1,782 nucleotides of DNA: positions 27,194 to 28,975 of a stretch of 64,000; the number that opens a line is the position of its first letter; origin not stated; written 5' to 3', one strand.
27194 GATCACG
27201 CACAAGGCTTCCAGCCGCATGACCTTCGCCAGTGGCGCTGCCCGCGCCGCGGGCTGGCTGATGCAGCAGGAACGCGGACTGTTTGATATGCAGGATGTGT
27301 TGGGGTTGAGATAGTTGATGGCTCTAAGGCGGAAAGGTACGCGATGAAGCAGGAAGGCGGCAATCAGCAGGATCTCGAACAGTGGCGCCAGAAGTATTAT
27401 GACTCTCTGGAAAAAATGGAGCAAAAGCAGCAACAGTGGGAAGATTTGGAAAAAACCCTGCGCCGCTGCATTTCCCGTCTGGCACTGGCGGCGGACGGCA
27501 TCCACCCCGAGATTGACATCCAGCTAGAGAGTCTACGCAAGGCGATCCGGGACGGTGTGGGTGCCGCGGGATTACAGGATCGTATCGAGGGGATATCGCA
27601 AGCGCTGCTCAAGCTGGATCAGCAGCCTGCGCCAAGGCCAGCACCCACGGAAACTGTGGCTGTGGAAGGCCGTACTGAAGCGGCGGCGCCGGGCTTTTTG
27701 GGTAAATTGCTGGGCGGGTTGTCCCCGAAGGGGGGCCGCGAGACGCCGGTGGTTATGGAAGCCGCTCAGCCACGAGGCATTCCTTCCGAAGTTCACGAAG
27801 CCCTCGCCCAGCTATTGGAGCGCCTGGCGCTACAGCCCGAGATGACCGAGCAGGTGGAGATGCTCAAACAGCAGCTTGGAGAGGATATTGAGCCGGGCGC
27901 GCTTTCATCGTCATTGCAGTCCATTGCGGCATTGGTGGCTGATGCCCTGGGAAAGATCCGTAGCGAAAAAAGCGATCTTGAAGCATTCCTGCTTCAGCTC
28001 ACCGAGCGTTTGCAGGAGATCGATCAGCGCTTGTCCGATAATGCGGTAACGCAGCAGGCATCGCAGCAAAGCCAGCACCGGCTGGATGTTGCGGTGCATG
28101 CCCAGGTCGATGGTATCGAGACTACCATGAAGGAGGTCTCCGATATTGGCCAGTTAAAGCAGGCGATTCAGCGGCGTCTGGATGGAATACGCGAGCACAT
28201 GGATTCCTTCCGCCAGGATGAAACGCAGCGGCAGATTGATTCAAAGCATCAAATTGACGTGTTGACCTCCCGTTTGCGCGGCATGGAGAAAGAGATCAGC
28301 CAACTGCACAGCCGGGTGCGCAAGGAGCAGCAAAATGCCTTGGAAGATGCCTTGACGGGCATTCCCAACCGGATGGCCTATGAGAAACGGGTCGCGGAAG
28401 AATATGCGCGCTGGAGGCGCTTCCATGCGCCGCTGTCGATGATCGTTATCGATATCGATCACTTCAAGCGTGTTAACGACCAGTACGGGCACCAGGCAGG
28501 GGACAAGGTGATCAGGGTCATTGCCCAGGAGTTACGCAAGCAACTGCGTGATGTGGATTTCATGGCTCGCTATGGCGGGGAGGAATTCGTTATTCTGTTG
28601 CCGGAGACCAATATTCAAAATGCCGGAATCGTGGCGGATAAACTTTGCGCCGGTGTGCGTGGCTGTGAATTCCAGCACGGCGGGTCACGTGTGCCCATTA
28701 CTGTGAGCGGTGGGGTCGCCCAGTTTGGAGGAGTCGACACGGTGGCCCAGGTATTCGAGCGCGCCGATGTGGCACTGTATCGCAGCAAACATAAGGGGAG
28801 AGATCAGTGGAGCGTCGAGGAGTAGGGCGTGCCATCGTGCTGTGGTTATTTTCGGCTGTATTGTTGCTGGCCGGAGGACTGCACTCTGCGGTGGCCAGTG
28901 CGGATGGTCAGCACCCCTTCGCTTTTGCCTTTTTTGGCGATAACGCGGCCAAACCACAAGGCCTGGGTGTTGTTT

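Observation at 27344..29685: Secreted RNase Sa/barnase-family ribonuclease and barstar, translationally coupled to a coiled-coil GGDEF cyclase, wedged between dapB and carAB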

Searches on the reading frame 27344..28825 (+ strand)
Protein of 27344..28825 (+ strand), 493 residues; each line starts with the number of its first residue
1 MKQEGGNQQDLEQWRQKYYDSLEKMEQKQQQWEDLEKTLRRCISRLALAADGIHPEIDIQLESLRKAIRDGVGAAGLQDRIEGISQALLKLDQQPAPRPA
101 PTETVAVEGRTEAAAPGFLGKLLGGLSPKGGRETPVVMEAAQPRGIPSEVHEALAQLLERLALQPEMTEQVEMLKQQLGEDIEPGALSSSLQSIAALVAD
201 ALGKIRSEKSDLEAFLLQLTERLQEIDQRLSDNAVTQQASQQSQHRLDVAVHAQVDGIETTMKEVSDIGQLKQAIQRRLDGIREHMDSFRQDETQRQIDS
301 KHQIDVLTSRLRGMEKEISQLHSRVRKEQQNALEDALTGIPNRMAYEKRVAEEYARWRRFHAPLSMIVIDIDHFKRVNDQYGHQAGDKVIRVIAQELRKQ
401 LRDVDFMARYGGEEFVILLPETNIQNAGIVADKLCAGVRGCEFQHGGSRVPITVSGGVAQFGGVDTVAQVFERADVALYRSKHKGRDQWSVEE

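Call 3: search_protein_families(library=pfam, proteins=[window:27344-28825:+], max_evalue=0.01)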
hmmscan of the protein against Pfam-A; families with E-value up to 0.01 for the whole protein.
window:27344-28825:+ (493 aa): 4 families
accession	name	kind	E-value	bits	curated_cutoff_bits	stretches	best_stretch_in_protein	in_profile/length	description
PF00990.26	GGDEF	-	5.2e-41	140.5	23.8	1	333-488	2-161/161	Diguanylate cyclase, GGDEF domain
PF20975.2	DGCcoil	-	1.7e-25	90.4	26.7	2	149-316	199-354/359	DGC-associated coil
PF24898.2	GGDEF_GdpP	-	0.0014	19.4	30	0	369-491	1-118/126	Cyclic-di-AMP phosphodiesterase GdpP-like, GGDEF domain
PF17853.6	GGDEF_2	-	0.0072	17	24.5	0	360-477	19-113/116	GGDEF-like domain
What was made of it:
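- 27344..28825 (+): DgcP-like diguanylate cyclase, 493 aa: N-terminal coiled coil (DGCcoil) plus GGDEF domain. GGEEF at residues 411-415 and RxxD I-site (RDVD) at 402-405. No signal peptide or transmembrane segment is visible. Pfam GGDEF 5e-41 and DGCcoil 2e-25 (call 3).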

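Call 4: search_protein_families(library=ncbifam, proteins=[window:27344-28825:+], max_evalue=0.01)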
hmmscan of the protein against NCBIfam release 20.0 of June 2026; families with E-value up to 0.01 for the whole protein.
window:27344-28825:+ (493 aa): 23 families
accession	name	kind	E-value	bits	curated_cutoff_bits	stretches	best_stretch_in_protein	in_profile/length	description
NF038266.1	diguan_SiaD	equivalog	3.7e-50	170.7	290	1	265-488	23-251/252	biofilm regulation diguanylate cyclase SiaD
NF007380.0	PRK09894.1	equivalog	7.1e-46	156.9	256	1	300-488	99-283/296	diguanylate cyclase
TIGR00254.1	GGDEF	domain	1e-45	155.4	37.4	1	330-491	3-166/168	diguanylate cyclase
NF007135.0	PRK09581.1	equivalog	1.1e-44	153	474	1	319-488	279-451/457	PleD family two-component system response regulator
NF047654.1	DiguCycDgcRLepto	equivalog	9.9e-42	142.8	500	1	318-488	122-292/295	diguanylate cyclase DgcR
NF007423.1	PRK09966.1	equivalog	3.2e-37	128.3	325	1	306-482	213-390/390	diguanylate cyclase DgcN/YfiN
NF007298.0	PRK09776.1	equivalog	2.1e-36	125.3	1135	1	325-491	677-844/1111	diguanylate cyclase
NF051473.1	DigCycDgcsShew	equivalog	2.3e-35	122.4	400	1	329-491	132-290/291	diguanylate cyclase DgcS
NF041606.1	dguan_cyc_DgcA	equivalog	5.2e-35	121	370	1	361-491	207-338/340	diguanylate cyclase DgcA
NF045675.1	PhdiestaseDibA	equivalog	7.1e-30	103.9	980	1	318-490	189-362/623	phosphodiesterase DibA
NF011955.1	PRK15426.1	equivalog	8.9e-28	96.7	408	1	314-489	383-558/564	cellulose biosynthesis regulator diguanylate cyclase DgcQ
NF007599.0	PRK10245.1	equivalog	1.4e-26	92.9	402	1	321-489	199-367/371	diguanylate cyclase AdrA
NF040885.1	diguan_DgcJ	equivalog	6.2e-25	87.9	500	1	320-486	332-490/493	diguanylate cyclase DgcJ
NF007474.0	PRK10060.1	equivalog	5e-23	81.2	782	1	330-491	235-394/663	cyclic di-GMP phosphodiesterase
NF047872.1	GGDEF_GdpS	equivalog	2.3e-22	79.7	400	1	316-488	171-346/355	GGDEF domain-containing protein GdpS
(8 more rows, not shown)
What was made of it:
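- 27344..28825 (+): NCBIfam GGDEF domain 1e-45 (call 4).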

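Call 8: find_homologous_proteins(query=window:27344-28822:+, max_evalue=1e-10)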
Query window:27344-28822:+ (493 aa): 6514 proteins with E <= 1e-10 among 8000 candidates; the best 120 are listed.
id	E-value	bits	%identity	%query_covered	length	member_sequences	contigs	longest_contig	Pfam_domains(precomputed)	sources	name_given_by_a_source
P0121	0.0e+0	1067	100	100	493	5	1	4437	PF00990.27,PF20975.3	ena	-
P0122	1.4e-290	982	91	100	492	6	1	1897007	PF00990.27,PF20975.3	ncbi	ncbi:MAG: diguanylate cyclase [Gammaproteobacteria bacterium]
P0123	6.8e-289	976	91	100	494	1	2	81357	PF00990.27,PF20975.3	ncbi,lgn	-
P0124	1.1e-199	682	66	100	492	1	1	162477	PF00990.27,PF20975.3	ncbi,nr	ncbi:MAG: diguanylate cyclase [Gammaproteobacteria bacterium]|nr:diguanylate cyclase [Gammaproteobac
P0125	8.2e-199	680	66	100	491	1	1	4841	PF00990.27,PF20975.3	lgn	-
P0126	3.3e-197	674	66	100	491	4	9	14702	PF00990.27,PF20975.3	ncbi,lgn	-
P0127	7.5e-183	627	58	99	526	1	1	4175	PF00990.27,PF20975.3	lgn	-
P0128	3.1e-180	618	58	100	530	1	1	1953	PF00990.27,PF20975.3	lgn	-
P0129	8.4e-180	617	56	99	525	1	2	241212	PF00990.27,PF20975.3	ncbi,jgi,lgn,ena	-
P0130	1.7e-179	616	57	99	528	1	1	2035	PF00990.27,PF20975.3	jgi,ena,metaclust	metaclust:\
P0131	2.0e-179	616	55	99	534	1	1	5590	PF00990.27,PF20975.3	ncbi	-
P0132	1.6e-178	613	56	99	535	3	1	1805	PF00990.27,PF20975.3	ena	-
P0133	3.6e-178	611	56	99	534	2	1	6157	PF00990.27,PF20975.3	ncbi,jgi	jgi:diguanylate cyclase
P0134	8.3e-177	607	56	100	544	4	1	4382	PF00990.27,PF20975.3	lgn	-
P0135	4.8e-176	604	56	99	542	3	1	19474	PF00990.27,PF20975.3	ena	-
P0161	1.5e-106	375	43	97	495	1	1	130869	PF00990.27,PF20975.3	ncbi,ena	-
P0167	1.1e-105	373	44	69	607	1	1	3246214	PF00990.27,PF20975.3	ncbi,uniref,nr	ncbi:GGDEF domain-containing protein [Sulfurivermis fontis]|uniref:GGDEF domain-containing protein n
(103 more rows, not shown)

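Call 11: find_encoding_contigs(protein=P0124, flank=6000, max_places=2)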
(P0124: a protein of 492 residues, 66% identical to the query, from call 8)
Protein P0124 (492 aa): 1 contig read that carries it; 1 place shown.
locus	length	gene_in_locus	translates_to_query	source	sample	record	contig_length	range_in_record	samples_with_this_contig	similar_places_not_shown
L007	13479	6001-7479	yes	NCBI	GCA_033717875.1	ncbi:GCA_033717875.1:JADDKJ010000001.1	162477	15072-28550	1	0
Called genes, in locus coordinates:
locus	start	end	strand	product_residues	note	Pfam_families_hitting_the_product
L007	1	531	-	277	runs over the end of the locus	PF01435:Peptidase_M48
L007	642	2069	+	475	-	PF00749:tRNA-synt_1c, PF19269:Anticodon_2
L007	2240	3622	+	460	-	PF01406:tRNA-synt_1e, PF00133:tRNA-synt_1 (faint), PF09334:tRNA-synt_1g (weak), PF01921:tRNA-synt_1f (weak), PF09190:DALR_2, PF23493:CysS_C (weak)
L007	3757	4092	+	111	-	PF07238:PilZ (weak)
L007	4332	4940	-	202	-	PF00571:CBS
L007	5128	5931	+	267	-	PF01113:DapB_N, PF05173:DapB_C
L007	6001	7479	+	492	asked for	PF20975:DGCcoil, PF00990:GGDEF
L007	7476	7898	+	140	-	PF00545:Ribonuclease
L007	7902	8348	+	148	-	PF01337:Barstar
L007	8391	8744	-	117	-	PF04020:Phage_holin_4_2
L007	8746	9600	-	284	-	PF08668:HDOD, PF01966:HD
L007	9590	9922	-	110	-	-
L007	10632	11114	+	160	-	PF04945:YHS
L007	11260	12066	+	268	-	PF03976:PPK2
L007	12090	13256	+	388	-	PF13450:NAD_binding_8 (weak)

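Call 12: find_encoding_contigs(protein=P0129, flank=6000, max_places=2)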
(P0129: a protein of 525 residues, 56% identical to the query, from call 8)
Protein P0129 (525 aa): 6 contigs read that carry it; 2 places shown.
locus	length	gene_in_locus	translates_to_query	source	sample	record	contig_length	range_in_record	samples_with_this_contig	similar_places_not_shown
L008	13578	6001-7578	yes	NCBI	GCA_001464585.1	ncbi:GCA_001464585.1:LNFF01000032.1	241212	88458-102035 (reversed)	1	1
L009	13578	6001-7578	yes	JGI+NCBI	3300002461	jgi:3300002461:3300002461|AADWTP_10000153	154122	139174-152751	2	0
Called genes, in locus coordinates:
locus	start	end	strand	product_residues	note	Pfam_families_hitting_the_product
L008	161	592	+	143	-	PF00334:NDK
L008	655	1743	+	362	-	PF21016:RlmN_N, PF04055:Radical_SAM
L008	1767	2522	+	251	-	PF13424:TPR_12, PF00515:TPR_1 (weak), PF07719:TPR_2 (weak), PF13432:TPR_16, PF13414:TPR_11, PF14559:TPR_19 (weak), PF13431:TPR_17 (weak), PF00515:TPR_1, +15 more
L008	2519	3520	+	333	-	PF12844:HTH_19, PF13413:HTH_25, PF13464:RodZ_C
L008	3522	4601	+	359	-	PF04551:GcpE, PF26540:GcpE_C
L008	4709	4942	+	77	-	-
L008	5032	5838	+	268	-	PF01113:DapB_N, PF05173:DapB_C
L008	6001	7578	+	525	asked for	PF20975:DGCcoil, PF00990:GGDEF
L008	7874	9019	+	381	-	PF00988:CPSase_sm_chain, PF07722:Peptidase_C26 (faint), PF00117:GATase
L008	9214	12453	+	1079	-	PF25596:CPSase_L_D1, PF02786:CPSase_L_D2, PF02655:ATP-grasp_3 (faint), PF02787:CPSase_L_D3, PF25596:CPSase_L_D1, PF02222:ATP-grasp, PF02786:CPSase_L_D2, PF02142:MGS, +3 more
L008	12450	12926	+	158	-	PF03449:GreA_GreB_N, PF01272:GreA_GreB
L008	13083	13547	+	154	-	PF13664:DUF4149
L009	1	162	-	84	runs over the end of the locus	-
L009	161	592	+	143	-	PF00334:NDK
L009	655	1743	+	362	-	PF21016:RlmN_N, PF04055:Radical_SAM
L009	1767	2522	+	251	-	PF13424:TPR_12, PF00515:TPR_1 (weak), PF07719:TPR_2 (weak), PF13432:TPR_16, PF13414:TPR_11, PF14559:TPR_19 (weak), PF13431:TPR_17 (weak), PF00515:TPR_1, +15 more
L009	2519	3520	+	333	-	PF12844:HTH_19, PF13413:HTH_25, PF13464:RodZ_C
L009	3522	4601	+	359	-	PF04551:GcpE, PF26540:GcpE_C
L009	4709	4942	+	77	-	-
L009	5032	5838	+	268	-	PF01113:DapB_N, PF05173:DapB_C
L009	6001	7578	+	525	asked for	PF20975:DGCcoil, PF00990:GGDEF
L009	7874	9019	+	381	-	PF00988:CPSase_sm_chain, PF07722:Peptidase_C26 (faint), PF00117:GATase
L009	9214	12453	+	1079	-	PF25596:CPSase_L_D1, PF02786:CPSase_L_D2, PF02655:ATP-grasp_3 (faint), PF02787:CPSase_L_D3, PF25596:CPSase_L_D1, PF02222:ATP-grasp, PF02786:CPSase_L_D2, PF02142:MGS, +3 more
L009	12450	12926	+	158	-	PF03449:GreA_GreB_N, PF01272:GreA_GreB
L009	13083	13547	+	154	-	PF13664:DUF4149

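Call 13: find_encoding_contigs(protein=P0167, flank=6000, max_places=2)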
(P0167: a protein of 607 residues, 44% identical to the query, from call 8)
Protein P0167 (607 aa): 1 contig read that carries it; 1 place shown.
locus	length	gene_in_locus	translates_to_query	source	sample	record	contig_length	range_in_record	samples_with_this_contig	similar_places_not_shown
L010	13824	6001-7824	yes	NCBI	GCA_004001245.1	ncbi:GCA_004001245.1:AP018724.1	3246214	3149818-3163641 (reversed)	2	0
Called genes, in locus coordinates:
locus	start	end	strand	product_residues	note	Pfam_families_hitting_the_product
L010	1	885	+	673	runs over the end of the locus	PF05140:ResB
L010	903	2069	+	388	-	PF01578:Cytochrom_C_asm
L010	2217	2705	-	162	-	PF00027:cNMP_binding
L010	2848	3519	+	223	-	PF01323:DSBA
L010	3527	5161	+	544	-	PF02776:TPP_enzyme_N, PF00205:TPP_enzyme_M, PF02775:TPP_enzyme_C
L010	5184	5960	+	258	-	PF03372:Exo_endo_phos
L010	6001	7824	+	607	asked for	PF20975:DGCcoil, PF00990:GGDEF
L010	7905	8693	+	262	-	PF01738:DLH, PF12146:Hydrolase_4 (faint), PF00326:Peptidase_S9 (faint)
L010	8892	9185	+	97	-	PF04358:DsrC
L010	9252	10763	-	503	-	PF02310:B12-binding, PF04055:Radical_SAM, PF13311:DUF4080 (weak)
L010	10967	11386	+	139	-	-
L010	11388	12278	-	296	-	PF04055:Radical_SAM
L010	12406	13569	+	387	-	-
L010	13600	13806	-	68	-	-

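Call 14: find_encoding_contigs(protein=P0161, flank=6000, max_places=2)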
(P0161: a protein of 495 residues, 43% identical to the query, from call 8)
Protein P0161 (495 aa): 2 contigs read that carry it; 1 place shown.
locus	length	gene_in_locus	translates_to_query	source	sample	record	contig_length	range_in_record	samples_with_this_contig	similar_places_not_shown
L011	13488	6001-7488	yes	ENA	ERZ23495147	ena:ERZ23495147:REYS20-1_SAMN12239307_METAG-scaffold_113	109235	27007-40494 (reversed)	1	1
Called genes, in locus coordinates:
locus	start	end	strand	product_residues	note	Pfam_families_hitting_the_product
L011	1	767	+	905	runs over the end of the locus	PF02739:5_3_exonuc_N, PF01367:5_3_exonuc, PF01612:DNA_pol_A_exo1, PF22619:DNA_polI_exo1, PF00476:DNA_pol_A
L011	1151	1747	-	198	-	PF03193:RsgA_GTPase (faint), PF01926:MMR_HSR1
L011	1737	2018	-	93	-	-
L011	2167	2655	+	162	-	PF13442:Cytochrome_CBB3 (weak), PF00034:Cytochrom_C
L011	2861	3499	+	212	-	PF01323:DSBA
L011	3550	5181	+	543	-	PF02776:TPP_enzyme_N, PF00205:TPP_enzyme_M, PF02775:TPP_enzyme_C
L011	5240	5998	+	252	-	PF03372:Exo_endo_phos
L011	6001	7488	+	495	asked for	PF20975:DGCcoil, PF00990:GGDEF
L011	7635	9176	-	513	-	PF18914:DUF5666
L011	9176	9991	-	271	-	PF20112:DUF6502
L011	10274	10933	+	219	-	-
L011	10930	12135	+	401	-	PF01566:Nramp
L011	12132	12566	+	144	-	PF13279:4HBT_2, PF03061:4HBT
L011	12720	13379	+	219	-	-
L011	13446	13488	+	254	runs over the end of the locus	PF01026:TatD_DNase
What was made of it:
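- Closest known: DgcP. Same: More distant orthologues (L010, L011) keep the dsbA-Exo_endo_phos context (calls 13, 14).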

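Call 18: find_related_loci(query=A1, collection=genome_contigs, flank=6000)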
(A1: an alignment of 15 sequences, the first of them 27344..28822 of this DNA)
Query A1 (493 aa) in genome_contigs; peptide patterns used: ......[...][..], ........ (x = any residue, [..] = any of these).
600 stretches matched a pattern (row limit reached: there are more); 598 encode a relative of the query (tblastn E <= 1e-3); the best 80 are kept; 80 distinct loci.
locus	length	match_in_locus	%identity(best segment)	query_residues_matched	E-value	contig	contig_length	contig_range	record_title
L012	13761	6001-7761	44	10-488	1e-79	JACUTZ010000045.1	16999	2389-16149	MAG: Gammaproteobacteria bacterium isolate Kmv18 NODE_1650_length_16999_cov_110.234714, whole genome shotgun sequence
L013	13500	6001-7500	33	6-488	8e-77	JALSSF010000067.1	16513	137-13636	MAG: Methylothermaceae bacterium isolate 356-308_metabat2_scaf2bin.038 356-308_scaffold_2079_c1, whole genome shotgun se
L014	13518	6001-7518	30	10-491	4e-73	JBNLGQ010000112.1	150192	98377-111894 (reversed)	MAG: Gammaproteobacteria bacterium isolate C1.bin.13.orig k141_833098, whole genome shotgun sequence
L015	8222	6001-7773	36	13-487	4e-69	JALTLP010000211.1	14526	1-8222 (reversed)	MAG: Chromatiales bacterium isolate S139_metabat1_scaf2bin.039 S139_NODE_3794_length_14526_cov_2.418085, whole genome sh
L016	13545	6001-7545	28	14-487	3e-66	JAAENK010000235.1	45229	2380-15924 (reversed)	MAG: Gammaproteobacteria bacterium isolate Bse_30 BseG_CONTIG2804797, whole genome shotgun sequence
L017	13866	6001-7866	37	10-488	3e-61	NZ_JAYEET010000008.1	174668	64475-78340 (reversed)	Pseudomonas spirodelae strain T5W1 contig_8, whole genome shotgun sequence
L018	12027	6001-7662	34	14-488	2e-60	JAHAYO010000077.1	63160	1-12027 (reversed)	MAG: Thiopseudomonas sp. isolate MB2.015 k101_1556172, whole genome shotgun sequence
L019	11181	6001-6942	39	174-487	9e-57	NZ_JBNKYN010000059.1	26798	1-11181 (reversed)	MAG: Amphritea sp. isolate D1D2.bin.20.strict NODE_59_length_26798_cov_5.274877, whole genome shotgun sequence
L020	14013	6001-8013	37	10-491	2e-67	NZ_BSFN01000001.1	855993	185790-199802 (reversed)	Pseudomonas turukhanskensis strain VKM B-2935 spades_K_25_97_1, whole genome shotgun sequence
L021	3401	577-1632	34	141-491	1e-48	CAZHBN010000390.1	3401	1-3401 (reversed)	MAG TPA_asm: uncultured Ectothiorhodospiraceae bacterium isolate SRP304980_co2_82 genome assembly, contig: NODE_39974_le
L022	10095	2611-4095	29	14-491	3e-68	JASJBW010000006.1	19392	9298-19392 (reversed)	MAG: Gammaproteobacteria bacterium isolate MO_103.B26 MO_103.c_115, whole genome shotgun sequence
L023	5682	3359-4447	32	105-482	1e-46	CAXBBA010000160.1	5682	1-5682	MAG TPA_asm: uncultured Halieaceae bacterium isolate ERR594407_metabat2_16 genome assembly, contig: ERZ2772569.4304, who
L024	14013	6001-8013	37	10-491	1e-65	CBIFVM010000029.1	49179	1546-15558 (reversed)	MAG TPA_asm: uncultured Pseudomonas sp. isolate ERR14720252_binner12_Refined_13 genome assembly, contig: ERZ27336788.153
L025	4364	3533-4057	44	320-493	2e-38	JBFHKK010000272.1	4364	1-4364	MAG: Pseudomonas sp. isolate Mix_sand07.2021.05.G.86 k141_2742618_length_4364_cov_15.4246, whole genome shotgun sequence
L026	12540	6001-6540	47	318-488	8e-38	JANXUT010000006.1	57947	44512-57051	MAG: Proteobacteria bacterium isolate 340R_metabat_153 340R_k141_1454581, whole genome shotgun sequence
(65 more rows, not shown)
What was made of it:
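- Tried and rejected: A genome_contigs scan with the full-length cyclase alignment (call 18).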

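Call 24: find_encoding_contigs(protein=P0122, flank=6000, max_places=2)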
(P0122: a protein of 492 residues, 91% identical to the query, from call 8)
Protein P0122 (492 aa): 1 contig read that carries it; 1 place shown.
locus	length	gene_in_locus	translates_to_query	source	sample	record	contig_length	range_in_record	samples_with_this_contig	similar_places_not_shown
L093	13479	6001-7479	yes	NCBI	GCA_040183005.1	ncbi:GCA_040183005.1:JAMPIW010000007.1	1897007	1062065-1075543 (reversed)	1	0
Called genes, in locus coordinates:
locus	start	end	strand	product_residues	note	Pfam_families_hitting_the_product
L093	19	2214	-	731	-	PF13205:Big_5, PF09582:AnfO_nitrog (faint), PF14312:FG-GAP_2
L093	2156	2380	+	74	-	-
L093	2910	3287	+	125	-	PF01844:HNH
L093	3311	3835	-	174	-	PF00578:AhpC-TSA, PF08534:Redoxin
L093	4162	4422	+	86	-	-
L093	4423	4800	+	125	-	PF01850:PIN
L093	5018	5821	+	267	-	PF01113:DapB_N, PF05173:DapB_C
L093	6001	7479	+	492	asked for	PF20975:DGCcoil, PF00990:GGDEF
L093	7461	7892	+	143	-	PF00545:Ribonuclease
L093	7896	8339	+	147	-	PF01337:Barstar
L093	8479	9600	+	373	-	PF00988:CPSase_sm_chain, PF00117:GATase, PF07722:Peptidase_C26 (faint)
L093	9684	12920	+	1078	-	PF25596:CPSase_L_D1, PF02786:CPSase_L_D2, PF02787:CPSase_L_D3, PF25596:CPSase_L_D1, PF02655:ATP-grasp_3 (weak), PF02786:CPSase_L_D2, PF02222:ATP-grasp, PF02142:MGS, +4 more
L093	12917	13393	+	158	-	PF03449:GreA_GreB_N, PF01272:GreA_GreB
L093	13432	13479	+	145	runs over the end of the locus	PF13664:DUF4149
